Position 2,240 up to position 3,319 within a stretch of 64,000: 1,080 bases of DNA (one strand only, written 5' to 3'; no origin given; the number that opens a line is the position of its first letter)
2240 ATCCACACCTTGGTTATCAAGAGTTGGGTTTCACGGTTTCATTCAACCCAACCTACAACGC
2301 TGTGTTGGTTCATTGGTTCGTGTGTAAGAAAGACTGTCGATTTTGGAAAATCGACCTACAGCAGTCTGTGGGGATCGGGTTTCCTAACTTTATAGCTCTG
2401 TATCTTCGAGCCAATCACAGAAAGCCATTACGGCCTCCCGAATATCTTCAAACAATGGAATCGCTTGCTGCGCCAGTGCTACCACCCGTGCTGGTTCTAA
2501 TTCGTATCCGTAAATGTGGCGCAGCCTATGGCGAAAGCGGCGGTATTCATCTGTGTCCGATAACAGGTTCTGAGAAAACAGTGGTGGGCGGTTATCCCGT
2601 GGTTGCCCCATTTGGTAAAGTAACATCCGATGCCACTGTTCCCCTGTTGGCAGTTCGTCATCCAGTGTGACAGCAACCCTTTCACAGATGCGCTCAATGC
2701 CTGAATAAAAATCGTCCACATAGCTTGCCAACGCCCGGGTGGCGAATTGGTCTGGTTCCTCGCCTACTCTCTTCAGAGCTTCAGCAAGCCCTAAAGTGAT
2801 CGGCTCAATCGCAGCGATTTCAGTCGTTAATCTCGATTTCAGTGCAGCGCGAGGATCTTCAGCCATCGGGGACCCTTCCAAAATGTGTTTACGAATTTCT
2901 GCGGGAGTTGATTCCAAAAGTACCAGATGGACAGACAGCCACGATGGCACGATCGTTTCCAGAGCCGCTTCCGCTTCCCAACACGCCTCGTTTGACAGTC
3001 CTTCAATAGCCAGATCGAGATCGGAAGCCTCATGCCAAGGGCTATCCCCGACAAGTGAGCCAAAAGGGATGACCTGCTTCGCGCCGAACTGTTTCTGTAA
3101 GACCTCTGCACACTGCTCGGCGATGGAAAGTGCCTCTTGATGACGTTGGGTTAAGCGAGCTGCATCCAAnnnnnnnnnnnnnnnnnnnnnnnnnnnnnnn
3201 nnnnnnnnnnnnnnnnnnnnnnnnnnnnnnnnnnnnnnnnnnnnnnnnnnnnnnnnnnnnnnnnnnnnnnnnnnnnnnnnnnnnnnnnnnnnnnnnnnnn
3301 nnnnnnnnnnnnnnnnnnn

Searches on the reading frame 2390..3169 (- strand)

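Call 84: search_protein_families(library=pfam, proteins=[window:2390-3169:-], max_evalue=0.001)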
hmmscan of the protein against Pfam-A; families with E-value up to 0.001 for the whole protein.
window:2390-3169:- (259 aa): 2 families
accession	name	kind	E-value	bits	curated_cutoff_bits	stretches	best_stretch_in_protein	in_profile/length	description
PF20797.2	HepT-like_2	-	2.7e-29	101.9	27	1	146-253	1-109/110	HepT-like protein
PF18765.7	Polbeta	-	2.8e-06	27.8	26.9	1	18-98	1-82/93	Polymerase beta, Nucleotidyltransferase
